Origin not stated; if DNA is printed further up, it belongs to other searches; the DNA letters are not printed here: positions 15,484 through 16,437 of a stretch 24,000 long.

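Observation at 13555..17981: Orphan, translationally coupled four-gene cassette: ThDP carboligase-like enzyme, SRPBCC-like protein, His-less KAS III and HisC-like aminotransferase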

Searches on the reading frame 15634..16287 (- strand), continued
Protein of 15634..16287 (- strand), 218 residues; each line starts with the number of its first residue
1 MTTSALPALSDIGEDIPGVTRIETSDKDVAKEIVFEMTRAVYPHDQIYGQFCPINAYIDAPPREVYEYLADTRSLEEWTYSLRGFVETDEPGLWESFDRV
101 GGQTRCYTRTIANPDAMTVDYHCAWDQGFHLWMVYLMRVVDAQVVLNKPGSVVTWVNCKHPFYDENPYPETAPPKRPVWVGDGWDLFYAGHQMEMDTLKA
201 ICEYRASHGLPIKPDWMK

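Call 43: search_protein_families(library=pfam, proteins=[L021:5773-6552:-, L021:6549-7556:-, L021:7628-8188:-, L021:5767-6792:+, L021:6621-7550:+, L021:7601-8215:+, L021:12768-13295:-, L021:13118-14953:+, L021:15193-17712:-], max_evalue=0.001)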
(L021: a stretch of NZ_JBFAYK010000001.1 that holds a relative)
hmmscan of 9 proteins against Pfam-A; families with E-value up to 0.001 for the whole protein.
L021:5773-6552:- (259 aa): 2 families
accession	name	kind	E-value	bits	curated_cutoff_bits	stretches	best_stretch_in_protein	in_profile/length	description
PF01061.29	ABC2_membrane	-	8.3e-22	78.2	26.9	1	15-224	3-210/211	ABC-2 type transporter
PF12698.13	ABC2_membrane_3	-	7.4e-18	65.2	31.6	1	61-243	158-337/347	ABC-2 family transporter protein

L021:6549-7556:- (335 aa): 2 families
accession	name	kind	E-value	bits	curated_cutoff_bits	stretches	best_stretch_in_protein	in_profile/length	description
PF00005.33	ABC_tran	-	3.5e-28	99.4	25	1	37-181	1-137/137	ABC transporter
PF13304.12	AAA_21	-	1.3e-10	42.3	27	1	149-211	234-298/304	AAA domain, putative AbiEii toxin, Type IV TA system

L021:7628-8188:- (186 aa): 0 families

L021:5767-6792:+ (341 aa): 0 families

L021:6621-7550:+ (309 aa): 0 families

L021:7601-8215:+ (204 aa): 0 families

L021:12768-13295:- (175 aa): 0 families

L021:13118-14953:+ (611 aa): 0 families

L021:15193-17712:- (839 aa): 1 family
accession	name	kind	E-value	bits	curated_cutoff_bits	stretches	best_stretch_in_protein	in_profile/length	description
PF23275.1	TPR_23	-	2.8e-51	175.1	27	1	234-489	4-234/234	ESX-1 secretion-associated protein EspA-like, TPR repeats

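Call 67: search_protein_families(library=ncbifam, proteins=[window:15634-16287:-], max_evalue=0.00001)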
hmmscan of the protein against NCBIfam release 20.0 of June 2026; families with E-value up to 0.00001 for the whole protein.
window:15634-16287:- (218 aa): 0 families

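Call 69: find_encoding_contigs(protein=P0122, flank=8000, max_places=1)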
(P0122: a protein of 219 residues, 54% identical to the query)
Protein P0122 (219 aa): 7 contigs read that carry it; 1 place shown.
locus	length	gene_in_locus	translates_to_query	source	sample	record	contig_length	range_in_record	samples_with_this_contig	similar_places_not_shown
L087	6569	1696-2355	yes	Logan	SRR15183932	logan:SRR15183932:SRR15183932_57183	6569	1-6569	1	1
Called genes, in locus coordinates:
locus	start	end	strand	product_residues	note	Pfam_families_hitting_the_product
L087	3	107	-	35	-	?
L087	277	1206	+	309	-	PF00294:PfkB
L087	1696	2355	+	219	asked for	-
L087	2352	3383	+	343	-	PF08545:ACP_syn_III (weak), PF08541:ACP_syn_III_C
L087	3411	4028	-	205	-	PF00440:TetR_N, PF17935:TetR_C_27 (faint)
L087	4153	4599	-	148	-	PF07858:LEH, PF12680:SnoaL_2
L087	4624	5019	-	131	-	PF02575:YbaB_DNA_bd (weak)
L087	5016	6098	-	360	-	-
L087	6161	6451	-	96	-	-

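Call 70: find_encoding_contigs(protein=P0125, flank=8000, max_places=1)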
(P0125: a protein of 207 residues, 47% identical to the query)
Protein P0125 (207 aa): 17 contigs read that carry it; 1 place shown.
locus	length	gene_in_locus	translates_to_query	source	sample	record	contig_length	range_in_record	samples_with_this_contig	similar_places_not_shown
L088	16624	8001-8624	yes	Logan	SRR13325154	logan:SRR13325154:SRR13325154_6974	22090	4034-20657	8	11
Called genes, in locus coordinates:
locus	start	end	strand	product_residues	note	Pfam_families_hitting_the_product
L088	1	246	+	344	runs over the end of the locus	PF00877:NLPC_P60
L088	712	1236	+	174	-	PF00392:GntR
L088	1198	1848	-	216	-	PF01243:PNPOx_N, PF10590:PNP_phzG_C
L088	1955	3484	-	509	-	PF01266:DAO (weak), PF07992:Pyr_redox_2 (weak), PF13450:NAD_binding_8 (weak)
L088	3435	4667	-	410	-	PF00067:p450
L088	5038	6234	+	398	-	PF00155:Aminotran_1_2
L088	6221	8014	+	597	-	PF02776:TPP_enzyme_N, PF00205:TPP_enzyme_M, PF02775:TPP_enzyme_C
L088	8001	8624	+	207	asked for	-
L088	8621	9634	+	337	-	PF08541:ACP_syn_III_C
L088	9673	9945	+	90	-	PF23297:ACP_SdgA_C (weak), PF00550:PP-binding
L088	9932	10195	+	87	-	PF00550:PP-binding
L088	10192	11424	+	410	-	PF01154:HMG_CoA_synt_N, PF00195:Chal_sti_synt_N, PF08540:HMG_CoA_synt_C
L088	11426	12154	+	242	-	PF00378:ECH_1, PF16113:ECH_2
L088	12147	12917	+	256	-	PF00378:ECH_1, PF16113:ECH_2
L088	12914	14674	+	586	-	PF00109:ketoacyl-synt, PF02801:Ketoacyl-synt_C, PF16197:KAsynt_C_assoc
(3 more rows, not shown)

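Call 80: find_encoding_contigs(protein=P0118, flank=10000, max_places=1)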
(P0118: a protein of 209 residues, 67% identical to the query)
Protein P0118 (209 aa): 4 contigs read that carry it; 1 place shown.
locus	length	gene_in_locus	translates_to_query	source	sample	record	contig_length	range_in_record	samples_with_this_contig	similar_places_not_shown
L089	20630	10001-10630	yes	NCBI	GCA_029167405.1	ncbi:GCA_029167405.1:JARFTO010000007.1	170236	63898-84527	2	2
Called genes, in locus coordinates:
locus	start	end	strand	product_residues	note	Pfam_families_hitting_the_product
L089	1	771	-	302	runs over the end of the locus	PF00126:HTH_1, PF03466:LysR_substrate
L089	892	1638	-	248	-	PF13350:Y_phosphatase3, PF22784:PTP-SAK (weak)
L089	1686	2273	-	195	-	-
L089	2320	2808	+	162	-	PF00583:Acetyltransf_1, PF13673:Acetyltransf_10, PF13508:Acetyltransf_7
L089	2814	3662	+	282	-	PF08543:Phos_pyr_kin, PF00294:PfkB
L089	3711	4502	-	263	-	-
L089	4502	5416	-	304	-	PF00005:ABC_tran, PF13304:AAA_21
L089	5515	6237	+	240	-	PF02861:Clp_N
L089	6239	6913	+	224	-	PF00072:Response_reg, PF00486:Trans_reg_C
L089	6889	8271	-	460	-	PF00672:HAMP, PF00512:HisKA, PF02518:HATPase_c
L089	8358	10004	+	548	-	PF02776:TPP_enzyme_N, PF00205:TPP_enzyme_M, PF02775:TPP_enzyme_C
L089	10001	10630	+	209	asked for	-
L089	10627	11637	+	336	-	PF08545:ACP_syn_III (weak), PF08541:ACP_syn_III_C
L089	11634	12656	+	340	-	PF00155:Aminotran_1_2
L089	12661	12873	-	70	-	-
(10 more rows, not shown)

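Call 81: find_encoding_contigs(protein=P0058, flank=10000, max_places=1)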
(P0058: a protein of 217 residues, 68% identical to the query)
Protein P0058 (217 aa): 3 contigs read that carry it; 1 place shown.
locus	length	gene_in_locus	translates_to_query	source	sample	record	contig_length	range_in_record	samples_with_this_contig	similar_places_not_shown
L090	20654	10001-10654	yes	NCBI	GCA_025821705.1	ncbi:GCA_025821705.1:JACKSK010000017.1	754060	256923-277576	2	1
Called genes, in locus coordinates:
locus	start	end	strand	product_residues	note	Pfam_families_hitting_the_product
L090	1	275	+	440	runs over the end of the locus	PF01554:MatE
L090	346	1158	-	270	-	PF00005:ABC_tran, PF13304:AAA_21 (faint)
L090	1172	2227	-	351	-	PF13379:NMT1_2 (weak), PF09084:NMT1, PF12974:Phosphonate-bd (weak)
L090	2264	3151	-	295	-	PF00528:BPD_transp_1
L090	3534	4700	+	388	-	PF01408:GFO_IDH_MocA, PF02894:GFO_IDH_MocA_C, PF22725:GFO_IDH_MocA_C3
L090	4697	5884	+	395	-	PF06187:DUF993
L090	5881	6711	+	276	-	PF01261:AP_endonuc_2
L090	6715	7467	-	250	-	PF00378:ECH_1, PF16113:ECH_2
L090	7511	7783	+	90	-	PF10041:DUF2277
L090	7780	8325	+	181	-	PF08819:DUF1802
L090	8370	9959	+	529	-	PF02776:TPP_enzyme_N, PF00205:TPP_enzyme_M (weak), PF02775:TPP_enzyme_C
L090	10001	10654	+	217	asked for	-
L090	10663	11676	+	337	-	PF08545:ACP_syn_III, PF08541:ACP_syn_III_C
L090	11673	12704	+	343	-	PF00155:Aminotran_1_2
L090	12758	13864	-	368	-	PF08100:Dimerisation, PF00891:Methyltransf_2, PF08242:Methyltransf_12 (weak)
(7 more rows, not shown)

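Call 98: predict_structure(alignment_id=A2)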
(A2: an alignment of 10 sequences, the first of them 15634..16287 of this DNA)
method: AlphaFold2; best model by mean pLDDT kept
length: 218 residues; sequences in the alignment: 10
mean_pLDDT: 81.2   pTM: 0.82
mean pLDDT of the five models: 81.2, 80.4, 79.2, 78.4, 76.4
residues with pLDDT >= 90: 97; 70-90: 59; 50-70: 51; < 50: 11
segments of 3 or more residues with pLDDT < 50: 1-11
pLDDT, mean of each block of 10 residues (from residue 1): 39 70 65 61 66 94 98 92 91 88 84 97 76 90 97 92 73 60 81 93 94 87
secondary structure, 60 per line:
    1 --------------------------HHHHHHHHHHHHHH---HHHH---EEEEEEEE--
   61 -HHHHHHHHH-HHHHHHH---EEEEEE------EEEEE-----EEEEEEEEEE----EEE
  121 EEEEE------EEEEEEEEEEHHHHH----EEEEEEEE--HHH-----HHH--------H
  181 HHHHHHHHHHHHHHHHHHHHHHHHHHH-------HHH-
elements in order: H27-40 H44-47 E51-58 H62-70 H72-78 E82-87 E94-98 E104-113 E118-125 E132-141 H142-146 E151-158 H180-207

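Call 100: fold_search(model_id=the predicted structure, library=pdb)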
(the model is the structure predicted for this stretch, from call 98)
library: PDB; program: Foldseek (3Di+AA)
matches with E <= 10: 878; with E <= 0.001: 205
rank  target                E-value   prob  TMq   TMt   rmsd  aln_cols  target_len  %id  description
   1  6ipv_A                1.2e-18  1.00  0.69  0.68  15.1       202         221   40  Crystal structure of CqsB2 from Streptomyces exfoliatus 2419-SVT2 (apo form) (released 2019-10-16)
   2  1z94_C                5.5e-07  1.00  0.44  0.63   5.8       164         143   19  X-Ray Crystal Structure of Protein CV1439 from Chromobacterium violaceum. Northeast Structural Genomics Consortium Tar (released 2005-05-10)
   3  1z94_A                1.2e-06  1.00  0.44  0.65   5.5       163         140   18  X-Ray Crystal Structure of Protein CV1439 from Chromobacterium violaceum. Northeast Structural Genomics Consortium Tar (released 2005-05-10)
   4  3kl1_B                1.3e-06  1.00  0.46  0.55   8.4       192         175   14  Crystal structure of abscisic acid receptor PYL2 at 1.55 A (released 2010-11-10)
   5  1z94_B                1.4e-06  1.00  0.44  0.63   5.6       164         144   18  X-Ray Crystal Structure of Protein CV1439 from Chromobacterium violaceum. Northeast Structural Genomics Consortium Tar (released 2005-05-10)
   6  3nj1                  2.3e-06  1.00  0.45  0.53   8.1       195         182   14  X-ray crystal structure of the PYL2(V114I)-pyrabactin A complex (released 2010-08-18)
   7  5gwp_C                3.0e-06  1.00  0.47  0.62   5.1       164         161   13  Crystal structure of RCAR3:PP2C wild-type with (+)-ABA (released 2017-09-13)
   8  3kdh_B                3.0e-06  1.00  0.45  0.52   8.0       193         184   14  Structure of ligand-free PYL2 (released 2009-11-10)
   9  3kdh_C                3.0e-06  1.00  0.45  0.51  10.2       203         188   12  Structure of ligand-free PYL2 (released 2009-11-10)
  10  3kl1_A                3.4e-06  1.00  0.45  0.55   8.3       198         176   14  Crystal structure of abscisic acid receptor PYL2 at 1.55 A (released 2010-11-10)
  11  1z94_E                4.6e-06  1.00  0.43  0.65   5.6       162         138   19  X-Ray Crystal Structure of Protein CV1439 from Chromobacterium violaceum. Northeast Structural Genomics Consortium Tar (released 2005-05-10)
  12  3jrs_B                4.9e-06  1.00  0.48  0.59   9.7       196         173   12  Crystal structure of (+)-ABA-bound PYL1 (released 2009-11-03)
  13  3kaz_C                4.9e-06  1.00  0.46  0.55   8.0       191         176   12  Crystal structure of abscisic acid receptor PYL2 (released 2009-12-08)
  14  3nj0_C                5.8e-06  1.00  0.37  0.44   9.9       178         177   17  X-ray crystal structure of the PYL2-pyrabactin A complex (released 2010-08-18)
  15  3kay_A                6.2e-06  1.00  0.47  0.58   9.3       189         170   10  Crystal structure of abscisic acid receptor PYL1 (released 2009-12-08)
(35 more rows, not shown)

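Call 102: find_encoding_contigs(protein=P0106, flank=7000, max_places=1)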
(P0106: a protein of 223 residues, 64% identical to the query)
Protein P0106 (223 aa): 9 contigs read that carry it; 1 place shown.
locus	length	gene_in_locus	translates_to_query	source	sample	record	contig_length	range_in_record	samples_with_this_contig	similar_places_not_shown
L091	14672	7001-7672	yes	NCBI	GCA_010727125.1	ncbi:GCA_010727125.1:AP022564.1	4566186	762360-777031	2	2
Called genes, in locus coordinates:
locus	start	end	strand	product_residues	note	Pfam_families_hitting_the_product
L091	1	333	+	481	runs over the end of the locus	PF01663:Phosphodiest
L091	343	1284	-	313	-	PF04072:LCM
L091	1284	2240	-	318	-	PF04072:LCM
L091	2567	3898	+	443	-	PF00344:SecY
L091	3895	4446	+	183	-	PF00406:ADK, PF13207:AAA_17, PF13238:AAA_18 (weak), PF13671:AAA_33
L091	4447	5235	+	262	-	PF00557:Peptidase_M24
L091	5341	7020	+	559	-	PF02776:TPP_enzyme_N, PF00205:TPP_enzyme_M, PF02775:TPP_enzyme_C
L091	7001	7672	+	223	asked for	-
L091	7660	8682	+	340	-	PF08545:ACP_syn_III, PF08541:ACP_syn_III_C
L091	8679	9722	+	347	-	PF00155:Aminotran_1_2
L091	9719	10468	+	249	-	PF00005:ABC_tran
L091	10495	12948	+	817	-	PF02687:FtsX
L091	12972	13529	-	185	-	-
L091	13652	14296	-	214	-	PF13489:Methyltransf_23, PF01209:Ubie_methyltran, PF08241:Methyltransf_11, PF08242:Methyltransf_12, PF13649:Methyltransf_25, PF13847:Methyltransf_31 (weak), PF20922:Anamorsin_N (weak)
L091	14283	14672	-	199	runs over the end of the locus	PF14333:DUF4389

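Call 103: find_encoding_contigs(protein=P0055, flank=7000, max_places=1)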
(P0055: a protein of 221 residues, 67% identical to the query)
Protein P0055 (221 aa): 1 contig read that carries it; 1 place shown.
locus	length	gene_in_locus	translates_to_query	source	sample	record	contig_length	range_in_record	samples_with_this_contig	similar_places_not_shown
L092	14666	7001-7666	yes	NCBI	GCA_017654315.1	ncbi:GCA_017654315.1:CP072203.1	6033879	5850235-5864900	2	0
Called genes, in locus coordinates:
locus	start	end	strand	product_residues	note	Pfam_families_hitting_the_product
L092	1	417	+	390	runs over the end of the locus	PF00005:ABC_tran, PF08402:TOBE_2 (faint), PF17912:OB_MalK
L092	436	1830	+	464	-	PF07929:PRiA4_ORF3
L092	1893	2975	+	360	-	PF03435:Sacchrp_dh_NADP, PF05368:NmrA (weak), PF13460:NAD_binding_10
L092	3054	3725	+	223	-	PF00072:Response_reg, PF00486:Trans_reg_C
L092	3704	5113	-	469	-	PF00672:HAMP, PF00512:HisKA, PF02518:HATPase_c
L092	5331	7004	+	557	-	PF02776:TPP_enzyme_N, PF00205:TPP_enzyme_M, PF02775:TPP_enzyme_C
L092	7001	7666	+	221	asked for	-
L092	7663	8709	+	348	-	PF08545:ACP_syn_III (faint), PF08541:ACP_syn_III_C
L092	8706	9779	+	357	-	PF00155:Aminotran_1_2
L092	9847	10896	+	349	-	PF12698:ABC2_membrane_3 (weak)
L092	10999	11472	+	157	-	PF09990:DUF2231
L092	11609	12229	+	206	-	PF07158:MatC_N, PF03600:CitMHS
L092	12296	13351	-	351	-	PF02615:Ldh_2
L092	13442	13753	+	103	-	PF03992:ABM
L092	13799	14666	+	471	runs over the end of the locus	PF00171:Aldedh, PF05893:LuxC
